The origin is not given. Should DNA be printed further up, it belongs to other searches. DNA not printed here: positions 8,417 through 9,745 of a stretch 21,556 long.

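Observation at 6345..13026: Unusual catabolic cluster: IolD-like 1,2-dione hydrolase next to a Gfo/Idh/MocA oxidoreductase, CoA-transferase and two hydratases, without other iol genes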

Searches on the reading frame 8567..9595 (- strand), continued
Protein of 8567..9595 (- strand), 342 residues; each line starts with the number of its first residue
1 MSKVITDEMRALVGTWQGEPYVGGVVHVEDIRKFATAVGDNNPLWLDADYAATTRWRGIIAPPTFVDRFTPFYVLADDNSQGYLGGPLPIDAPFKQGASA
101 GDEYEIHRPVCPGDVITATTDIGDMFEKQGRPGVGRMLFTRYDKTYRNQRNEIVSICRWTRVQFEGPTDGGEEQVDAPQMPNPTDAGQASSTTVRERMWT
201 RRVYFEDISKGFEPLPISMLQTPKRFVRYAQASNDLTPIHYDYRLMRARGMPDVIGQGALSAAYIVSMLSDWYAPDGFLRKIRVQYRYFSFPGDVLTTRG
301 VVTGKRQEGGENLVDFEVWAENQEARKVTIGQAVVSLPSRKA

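Call 31: find_encoding_contigs(protein=P0126, flank=10000, max_places=2)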
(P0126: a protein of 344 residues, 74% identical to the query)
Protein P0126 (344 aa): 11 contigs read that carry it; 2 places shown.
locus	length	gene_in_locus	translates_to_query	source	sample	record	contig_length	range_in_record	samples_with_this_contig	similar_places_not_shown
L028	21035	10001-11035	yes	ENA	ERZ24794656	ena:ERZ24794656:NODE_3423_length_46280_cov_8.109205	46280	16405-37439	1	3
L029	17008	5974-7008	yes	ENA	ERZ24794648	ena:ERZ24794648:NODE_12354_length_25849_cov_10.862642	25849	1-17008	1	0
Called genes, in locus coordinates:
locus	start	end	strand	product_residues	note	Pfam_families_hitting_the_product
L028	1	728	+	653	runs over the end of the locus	PF01970:TctA, PF07331:TctB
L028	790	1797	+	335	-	PF03401:TctC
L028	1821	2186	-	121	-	PF00903:Glyoxalase (weak), PF22677:Ble-like_N (weak), PF18029:Glyoxalase_6 (faint)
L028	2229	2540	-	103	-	PF03992:ABM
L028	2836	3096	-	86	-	PF12732:YtxH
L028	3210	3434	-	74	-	-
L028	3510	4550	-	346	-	PF00582:Usp, PF00027:cNMP_binding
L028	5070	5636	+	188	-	PF02887:PK_C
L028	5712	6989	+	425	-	PF00155:Aminotran_1_2, PF01041:DegT_DnrJ_EryC1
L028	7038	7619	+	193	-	PF01966:HD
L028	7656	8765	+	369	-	PF08901:DUF1847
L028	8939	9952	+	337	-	PF01408:GFO_IDH_MocA, PF22725:GFO_IDH_MocA_C3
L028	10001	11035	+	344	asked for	PF13452:FAS1_DH_region, PF01575:MaoC_dehydratas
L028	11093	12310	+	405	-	PF02515:CoA_transf_3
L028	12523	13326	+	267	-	PF00106:adh_short, PF08659:KR, PF13561:adh_short_C2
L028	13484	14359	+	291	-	PF00248:Aldo_ket_red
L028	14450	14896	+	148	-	PF16242:Pyrid_ox_like (weak), PF01243:PNPOx_N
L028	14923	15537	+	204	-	PF12773:DZR, PF13240:Zn_Ribbon_1 (weak), PF13248:Zn_ribbon_3 (weak), PF18912:DZR_2 (faint), PF24463:DUF7577 (weak), PF06271:RDD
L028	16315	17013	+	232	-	PF01553:Acyltransferase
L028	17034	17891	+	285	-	-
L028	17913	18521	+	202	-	-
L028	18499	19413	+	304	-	PF01148:CTP_transf_1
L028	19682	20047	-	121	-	PF07883:Cupin_2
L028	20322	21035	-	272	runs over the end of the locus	PF00106:adh_short, PF08659:KR, PF13561:adh_short_C2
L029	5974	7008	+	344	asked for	PF13452:FAS1_DH_region, PF01575:MaoC_dehydratas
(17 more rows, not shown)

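Call 32: find_encoding_contigs(protein=P0124, flank=10000, max_places=2)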
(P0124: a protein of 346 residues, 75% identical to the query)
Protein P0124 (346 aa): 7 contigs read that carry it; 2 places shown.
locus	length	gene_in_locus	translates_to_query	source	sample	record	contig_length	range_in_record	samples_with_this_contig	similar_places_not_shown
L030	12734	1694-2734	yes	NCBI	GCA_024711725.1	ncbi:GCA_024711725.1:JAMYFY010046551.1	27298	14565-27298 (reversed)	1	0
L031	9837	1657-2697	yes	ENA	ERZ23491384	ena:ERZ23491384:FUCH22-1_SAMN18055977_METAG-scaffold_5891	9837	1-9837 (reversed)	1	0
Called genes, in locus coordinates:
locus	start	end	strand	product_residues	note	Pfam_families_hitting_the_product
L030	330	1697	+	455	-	PF00890:FAD_binding_2 (weak), PF01134:GIDA (weak), PF12831:FAD_oxidored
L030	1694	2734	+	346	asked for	PF13452:FAS1_DH_region, PF01575:MaoC_dehydratas (weak)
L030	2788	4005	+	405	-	PF02515:CoA_transf_3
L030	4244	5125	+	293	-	PF04909:Amidohydro_2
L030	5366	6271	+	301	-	PF00005:ABC_tran, PF13304:AAA_21, PF13732:DrrA1-3_C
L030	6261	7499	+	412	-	PF12698:ABC2_membrane_3, PF01061:ABC2_membrane (weak)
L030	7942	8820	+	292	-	PF12698:ABC2_membrane_3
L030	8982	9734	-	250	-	PF01073:3Beta_HSD, PF01370:Epimerase, PF02719:Polysacc_synt_2 (weak), PF04321:RmlD_sub_bind, PF05368:NmrA, PF13460:NAD_binding_10, PF16363:GDP_Man_Dehyd, PF07993:NAD_binding_4, +1 more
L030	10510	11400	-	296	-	PF18731:HEPN_Swt1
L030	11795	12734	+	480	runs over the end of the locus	PF04734:Ceramidase_alk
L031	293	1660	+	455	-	PF00890:FAD_binding_2 (weak), PF01134:GIDA (weak), PF12831:FAD_oxidored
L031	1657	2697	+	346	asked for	PF13452:FAS1_DH_region, PF01575:MaoC_dehydratas (weak)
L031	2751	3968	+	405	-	PF02515:CoA_transf_3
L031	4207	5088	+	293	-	PF04909:Amidohydro_2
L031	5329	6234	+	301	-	PF00005:ABC_tran, PF13304:AAA_21, PF13732:DrrA1-3_C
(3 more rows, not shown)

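Call 33: find_encoding_contigs(protein=P0138, flank=10000, max_places=1)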
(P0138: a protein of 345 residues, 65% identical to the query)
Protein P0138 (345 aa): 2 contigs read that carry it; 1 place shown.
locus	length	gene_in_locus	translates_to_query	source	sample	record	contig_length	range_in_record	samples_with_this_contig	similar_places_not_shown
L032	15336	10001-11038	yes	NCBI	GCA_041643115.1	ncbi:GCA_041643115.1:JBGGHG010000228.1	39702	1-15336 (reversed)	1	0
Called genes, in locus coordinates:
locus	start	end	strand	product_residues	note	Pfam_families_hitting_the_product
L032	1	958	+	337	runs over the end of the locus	PF00005:ABC_tran, PF08352:oligo_HPY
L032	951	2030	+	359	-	PF00005:ABC_tran, PF08352:oligo_HPY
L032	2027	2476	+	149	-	PF01575:MaoC_dehydratas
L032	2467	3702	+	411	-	PF02515:CoA_transf_3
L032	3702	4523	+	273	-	PF00378:ECH_1, PF16113:ECH_2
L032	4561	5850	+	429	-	PF01547:SBP_bac_1, PF13416:SBP_bac_8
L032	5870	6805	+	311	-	PF00528:BPD_transp_1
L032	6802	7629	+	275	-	PF00528:BPD_transp_1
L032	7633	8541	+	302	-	PF00701:DHDPS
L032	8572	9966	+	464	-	PF00070:Pyr_redox (faint), PF00890:FAD_binding_2 (weak), PF01134:GIDA (weak), PF01266:DAO (weak), PF01494:FAD_binding_3 (faint), PF07992:Pyr_redox_2 (weak), PF12831:FAD_oxidored, PF13450:NAD_binding_8 (weak)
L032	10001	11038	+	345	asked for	PF13452:FAS1_DH_region, PF01575:MaoC_dehydratas (weak)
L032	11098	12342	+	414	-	PF02515:CoA_transf_3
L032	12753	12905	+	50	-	-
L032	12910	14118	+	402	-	PF01042:Ribonuc_L-PSP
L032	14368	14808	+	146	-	-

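Call 57: search_protein_families(library=pfam, proteins=[L014:5597-7063:-, L014:7235-8323:+, L014:8568-9989:+, L014:12680-13945:+, L014:15790-16512:+, L015:3657-4955:+, L015:5768-7483:+, L015:7658-8398:+, L015:8570-9934:+, L030:330-1697:+])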
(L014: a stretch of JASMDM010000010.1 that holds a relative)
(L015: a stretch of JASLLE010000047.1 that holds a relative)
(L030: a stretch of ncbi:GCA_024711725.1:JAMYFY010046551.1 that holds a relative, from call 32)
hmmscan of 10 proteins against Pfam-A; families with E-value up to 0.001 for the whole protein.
L014:5597-7063:- (488 aa): 10 families
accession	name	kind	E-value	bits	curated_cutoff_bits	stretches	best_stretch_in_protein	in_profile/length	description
PF13418.12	Kelch_4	-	3.9e-38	129.6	21.6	3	96-141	1-46/49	Galactose oxidase, central domain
PF13964.12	Kelch_6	-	3.3e-35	119.4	25.3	3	146-194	2-49/50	Kelch motif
PF01344.31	Kelch_1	-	3.4e-27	94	20.1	2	105-143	9-46/46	Kelch motif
PF13415.12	Kelch_3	-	2.8e-25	88.3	22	0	108-153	2-47/48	Galactose oxidase, central domain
PF24681.1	Kelch_KLHDC2_KLHL20_DRC7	-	4.5e-20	72.4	50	2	47-164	102-221/221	KLHDC2/KLHL20/DRC7 Kelch-repeats domain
PF24981.1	Beta-prop_ATRN-LZTR1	-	9.2e-19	68.2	50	2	48-216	39-222/289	Attractin/LZTR1 beta-propeller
PF07646.21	Kelch_2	-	5.3e-15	55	21.3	0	51-93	3-47/48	Kelch motif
PF07250.17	Glyoxal_oxid_N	-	3.8e-13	49.7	37.5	0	80-167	51-138/243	Glyoxal oxidase N-terminus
PF25210.1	Kelch_FKB95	-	4.2e-08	33.6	70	0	42-89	73-122/268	FKB95, Kelch-repeats domain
PF24996.1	NANM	-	0.00043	19.7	45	0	225-270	170-336/350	N-acetylneuraminate epimerase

L014:7235-8323:+ (362 aa): 1 family
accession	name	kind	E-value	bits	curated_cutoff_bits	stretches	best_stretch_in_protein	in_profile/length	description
PF00491.26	Arginase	-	2e-87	293.7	22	1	71-353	1-277/280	Arginase family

L014:8568-9989:+ (473 aa): 11 families
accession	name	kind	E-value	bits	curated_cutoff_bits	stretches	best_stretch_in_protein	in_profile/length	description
PF12831.13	FAD_oxidored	-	1.3e-81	275.5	27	1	21-435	1-416/416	FAD dependent oxidoreductase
PF07992.20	Pyr_redox_2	-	7.1e-07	29.4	26.1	1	21-61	2-38/291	Pyridine nucleotide-disulphide oxidoreductase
PF13450.12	NAD_binding_8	-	1e-06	29.4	21.9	1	24-59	1-36/68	NAD(P)-binding Rossmann-like domain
PF00890.30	FAD_binding_2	-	1.8e-06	27.8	20.4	1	21-56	1-36/414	FAD binding domain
PF01262.27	AlaDh_PNT_C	-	1.6e-05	24.9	23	1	18-49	27-58/214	Alanine dehydrogenase/PNT, C-terminal domain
PF01494.25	FAD_binding_3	-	2.5e-05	24.1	22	1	19-52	1-34/349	FAD binding domain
PF01134.28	GIDA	-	4.7e-05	23.1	22.1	1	21-58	1-39/391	Glucose inhibited division protein A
PF01266.30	DAO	-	7.3e-05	22.9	27.9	1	21-61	1-45/353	FAD dependent oxidoreductase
PF01946.23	Thi4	-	0.00012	21.8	26.2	1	15-61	13-61/235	Thi4 family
PF03486.20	HI0933_like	-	0.00014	21.8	50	1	21-55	2-36/244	HI0933-like protein Rossmann domain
PF00070.33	Pyr_redox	-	0.0003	21.7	22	1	22-54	2-34/82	Pyridine nucleotide-disulphide oxidoreductase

L014:12680-13945:+ (421 aa): 4 families
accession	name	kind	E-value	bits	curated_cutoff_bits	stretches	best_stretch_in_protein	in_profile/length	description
PF00441.29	Acyl-CoA_dh_1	-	2.4e-44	151.6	22.4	1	264-411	2-149/150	Acyl-CoA dehydrogenase, C-terminal domain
PF02770.24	Acyl-CoA_dh_M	-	9.1e-21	74.3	33.3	1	152-238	1-88/97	Acyl-CoA dehydrogenase, middle domain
PF02771.21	Acyl-CoA_dh_N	-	2.1e-17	64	22.9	1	36-146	2-111/113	Acyl-CoA dehydrogenase, N-terminal domain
PF08028.16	Acyl-CoA_dh_2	-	9.2e-14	52.3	22.7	1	278-392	1-125/134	Acyl-CoA dehydrogenase, C-terminal domain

L014:15790-16512:+ (240 aa): 0 families

L015:3657-4955:+ (432 aa): 1 family
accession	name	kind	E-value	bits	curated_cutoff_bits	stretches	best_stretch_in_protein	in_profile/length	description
PF03916.19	NrfD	-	3.2e-27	96.4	25.8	1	61-378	7-308/313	Polysulphide reductase, NrfD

L015:5768-7483:+ (571 aa): 14 families
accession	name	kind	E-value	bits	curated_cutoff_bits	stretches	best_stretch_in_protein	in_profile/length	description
PF12837.12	Fer4_6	-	3.5e-21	74.5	25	3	446-468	2-24/24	4Fe-4S binding domain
PF00037.32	Fer4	-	4.7e-19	67.8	21.1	2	447-468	2-23/24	4Fe-4S binding domain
PF12838.12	Fer4_7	-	6.1e-16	59.1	27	2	452-497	1-49/52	4Fe-4S dicluster domain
PF13237.11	Fer4_10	-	2.4e-15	56.6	25.5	3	223-262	10-53/53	4Fe-4S dicluster domain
PF14697.11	Fer4_21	-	6.1e-13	49.1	35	2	448-506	3-59/59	4Fe-4S dicluster domain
PF12797.12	Fer4_2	-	3.9e-12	45.7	24.5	2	446-465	3-22/22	4Fe-4S binding domain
PF13484.11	Fer4_16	-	1.8e-11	45.1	30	0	250-269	1-20/66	4Fe-4S double cluster binding domain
PF13187.11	Fer4_9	-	5.8e-11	42.7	27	1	453-498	2-49/52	4Fe-4S dicluster domain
PF13459.11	Fer4_15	-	1.7e-07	32.3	22.4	0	244-264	1-21/66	4Fe-4S single cluster domain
PF12800.12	Fer4_4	-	2.6e-07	30.8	24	0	249-263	2-16/17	4Fe-4S binding domain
PF13183.11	Fer4_8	-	2.9e-05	24.9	27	0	249-278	3-35/68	4Fe-4S dicluster domain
PF02662.21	FlpD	-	0.00019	21.8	22.3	1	311-380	28-99/123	Methyl-viologen-reducing hydrogenase, delta subunit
PF25160.1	LdpA_Fe-S-bd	-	0.00023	21.3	27.6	0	228-264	9-41/49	LdpA Fe-S cluster-binding domain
PF13534.11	Fer4_17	-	0.00062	20.7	22.2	0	451-466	44-59/61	4Fe-4S dicluster domain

L015:7658-8398:+ (246 aa): 1 family
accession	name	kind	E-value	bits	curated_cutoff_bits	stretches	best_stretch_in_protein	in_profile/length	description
PF03009.23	GDPD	-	5.1e-22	79.6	23.6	1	19-235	1-243/244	Glycerophosphoryl diester phosphodiesterase family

L015:8570-9934:+ (454 aa): 10 families
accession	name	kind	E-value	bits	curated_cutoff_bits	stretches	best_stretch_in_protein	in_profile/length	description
PF12831.13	FAD_oxidored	-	2.7e-87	294.2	27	1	21-435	1-416/416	FAD dependent oxidoreductase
PF00890.30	FAD_binding_2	-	1.3e-08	35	20.4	1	21-59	1-42/414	FAD binding domain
PF01266.30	DAO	-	2.9e-07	30.8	27.9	1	21-58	1-39/353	FAD dependent oxidoreductase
PF13450.12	NAD_binding_8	-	3.3e-06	27.7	21.9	1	24-58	1-35/68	NAD(P)-binding Rossmann-like domain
PF01134.28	GIDA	-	5.1e-06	26.2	22.1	1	21-58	1-39/391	Glucose inhibited division protein A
PF01262.27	AlaDh_PNT_C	-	8.3e-06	25.8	23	1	14-49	23-58/214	Alanine dehydrogenase/PNT, C-terminal domain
PF07992.20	Pyr_redox_2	-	3.6e-05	23.8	26.1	1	21-60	2-37/291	Pyridine nucleotide-disulphide oxidoreductase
PF01494.25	FAD_binding_3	-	4.5e-05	23.3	22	1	20-52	2-34/349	FAD binding domain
PF01946.23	Thi4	-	4.8e-05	23.2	26.2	1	12-64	10-63/235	Thi4 family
PF03486.20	HI0933_like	-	0.00022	21.2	50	0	21-55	2-36/244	HI0933-like protein Rossmann domain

L030:330-1697:+ (455 aa): 9 families
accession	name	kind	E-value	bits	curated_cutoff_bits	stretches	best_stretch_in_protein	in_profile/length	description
PF12831.13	FAD_oxidored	-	4.6e-90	303.3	27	1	21-435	1-416/416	FAD dependent oxidoreductase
PF00890.30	FAD_binding_2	-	3e-08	33.7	20.4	1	21-57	1-37/414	FAD binding domain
PF01134.28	GIDA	-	6.6e-06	25.9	22.1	1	21-58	1-39/391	Glucose inhibited division protein A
PF13450.12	NAD_binding_8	-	2.4e-05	25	21.9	1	24-59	1-36/68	NAD(P)-binding Rossmann-like domain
PF01266.30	DAO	-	2.4e-05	24.5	27.9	1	21-61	1-41/353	FAD dependent oxidoreductase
PF01494.25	FAD_binding_3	-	2.8e-05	23.9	22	1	19-52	1-34/349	FAD binding domain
PF07992.20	Pyr_redox_2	-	4.2e-05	23.6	26.1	1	21-52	2-33/291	Pyridine nucleotide-disulphide oxidoreductase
PF01946.23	Thi4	-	0.00011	22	26.2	1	8-65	6-64/235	Thi4 family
PF03486.20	HI0933_like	-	0.00053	19.9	50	1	21-55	2-36/244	HI0933-like protein Rossmann domain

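Call 68: predict_structure(alignment_id=A1)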
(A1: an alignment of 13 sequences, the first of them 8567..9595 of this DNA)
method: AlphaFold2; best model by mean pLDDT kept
length: 342 residues; sequences in the alignment: 13
mean_pLDDT: 48.6   pTM: 0.45
mean pLDDT of the five models: 48.6, 39.3, 35.3, 34.1, 33.0
residues with pLDDT >= 90: 2; 70-90: 41; 50-70: 110; < 50: 189
segments of 3 or more residues with pLDDT < 50: 1-5, 12-94, 97-102, 109-115, 168-200, 220-259, 273-277, 287-294
pLDDT, mean of each block of 10 residues (from residue 1): 47 41 34 38 46 38 28 24 27 45 50 49 58 57 62 60 52 31 31 41 75 63 29 27 34 37 58 48 54 57 86 80 65 74 66
secondary structure, 60 per line:
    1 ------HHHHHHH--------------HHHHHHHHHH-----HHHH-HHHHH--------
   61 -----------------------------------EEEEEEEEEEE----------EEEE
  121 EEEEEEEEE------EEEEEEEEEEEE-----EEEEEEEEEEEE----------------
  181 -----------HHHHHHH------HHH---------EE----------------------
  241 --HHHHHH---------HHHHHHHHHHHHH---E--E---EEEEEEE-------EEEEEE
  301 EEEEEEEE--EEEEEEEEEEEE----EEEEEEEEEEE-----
elements in order: H7-13 H28-37 H43-46 H48-52 E96-106 E117-129 E136-147 E153-164 H192-198 H243-248 H258-270 E281-287 E295-308 E311-322 E327-337
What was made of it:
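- Tried and rejected: AlphaFold model of the double-hotdog protein from a 13-sequence alignment: mean pLDDT 48.6 (call 68).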

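Call 82: search_solved_structures(query=L011:8243-9934:+, max_evalue=1e-40)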
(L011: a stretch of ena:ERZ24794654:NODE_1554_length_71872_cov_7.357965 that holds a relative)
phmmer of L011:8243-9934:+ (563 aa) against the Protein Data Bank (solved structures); distinct sequences matched with E-value up to 1e-40: 55.
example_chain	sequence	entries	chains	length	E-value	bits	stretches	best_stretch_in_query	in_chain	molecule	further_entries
8x3x_A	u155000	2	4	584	1.4e-78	267.9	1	5-551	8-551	BbmA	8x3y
8xod_A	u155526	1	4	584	3.9e-78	266.5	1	5-551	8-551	BbmA-G484F complex with CBOA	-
8beo_A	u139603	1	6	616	3.2e-65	223.9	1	1-549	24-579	Glyoxylate carboligase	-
8i08_A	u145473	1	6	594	4.2e-65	223.5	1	1-549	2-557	Glyoxylate carboligase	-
8i01_A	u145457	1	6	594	9.4e-65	222.3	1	1-549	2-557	Glyoxylate carboligase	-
8i05_A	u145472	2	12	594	1.2e-64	222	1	1-549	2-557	Glyoxylate carboligase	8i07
2pan_A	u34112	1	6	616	1.5e-64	221.6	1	1-549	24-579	Glyoxylate carboligase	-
3e9y_A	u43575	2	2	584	7e-63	216.2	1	6-548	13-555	Acetolactate synthase, chloroplastic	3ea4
7tzz_A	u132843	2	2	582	1.6e-62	215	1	6-548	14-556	Acetolactate synthase, chloroplastic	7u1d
7u25_A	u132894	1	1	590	2e-62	214.7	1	6-548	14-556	Acetolactate synthase, chloroplastic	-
6u9h_A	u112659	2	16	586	2.5e-62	214.3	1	6-548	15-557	Acetolactate synthase, chloroplastic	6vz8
8et5_A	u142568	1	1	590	2.6e-62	214.3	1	6-548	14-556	Acetolactate synthase, chloroplastic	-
1ybh_A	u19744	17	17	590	2.6e-62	214.3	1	6-548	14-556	Acetolactate synthase, chloroplast | Acetolactate synthase | Acetolactate synthase, chloroplastic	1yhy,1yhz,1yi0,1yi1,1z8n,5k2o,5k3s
7stq_A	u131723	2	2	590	2.7e-62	214.2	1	6-548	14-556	Acetolactate synthase, chloroplastic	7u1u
9zgl_A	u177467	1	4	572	5.8e-62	213.1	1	5-552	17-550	Ancestral acetolactate synthase, catabolic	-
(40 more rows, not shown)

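Call 84: list_cluster_members(proteins=[P0122, P0001, P0124])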
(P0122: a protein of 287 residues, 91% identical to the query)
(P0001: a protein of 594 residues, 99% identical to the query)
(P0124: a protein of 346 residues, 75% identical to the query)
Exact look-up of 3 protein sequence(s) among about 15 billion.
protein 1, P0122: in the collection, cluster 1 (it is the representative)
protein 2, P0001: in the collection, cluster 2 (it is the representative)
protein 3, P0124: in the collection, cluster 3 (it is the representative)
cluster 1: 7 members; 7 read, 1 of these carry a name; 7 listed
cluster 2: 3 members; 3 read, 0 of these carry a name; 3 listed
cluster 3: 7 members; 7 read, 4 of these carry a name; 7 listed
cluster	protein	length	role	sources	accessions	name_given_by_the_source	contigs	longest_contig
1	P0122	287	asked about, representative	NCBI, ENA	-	-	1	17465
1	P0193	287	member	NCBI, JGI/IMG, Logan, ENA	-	acyl dehydratase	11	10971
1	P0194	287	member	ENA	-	-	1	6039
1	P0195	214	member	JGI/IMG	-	-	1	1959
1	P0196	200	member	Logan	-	-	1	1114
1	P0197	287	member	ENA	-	-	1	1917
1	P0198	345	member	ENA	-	-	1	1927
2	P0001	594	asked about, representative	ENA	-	-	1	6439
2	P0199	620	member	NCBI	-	-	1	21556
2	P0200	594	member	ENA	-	-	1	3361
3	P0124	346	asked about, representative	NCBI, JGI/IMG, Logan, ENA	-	acyl dehydratase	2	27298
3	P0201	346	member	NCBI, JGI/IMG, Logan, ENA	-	acyl dehydratase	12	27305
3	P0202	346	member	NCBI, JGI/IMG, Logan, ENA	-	acyl dehydratase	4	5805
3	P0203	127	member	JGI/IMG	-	acyl dehydratase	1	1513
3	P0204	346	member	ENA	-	-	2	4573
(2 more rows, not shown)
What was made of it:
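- Checked: The window appears to be a complete 21,556-bp NCBI contig: the cluster of the 99%-identical IolD holds a 620-aa NCBI member on a contig of exactly that length (call 84).
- One member is on 11 contigs (call 84).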
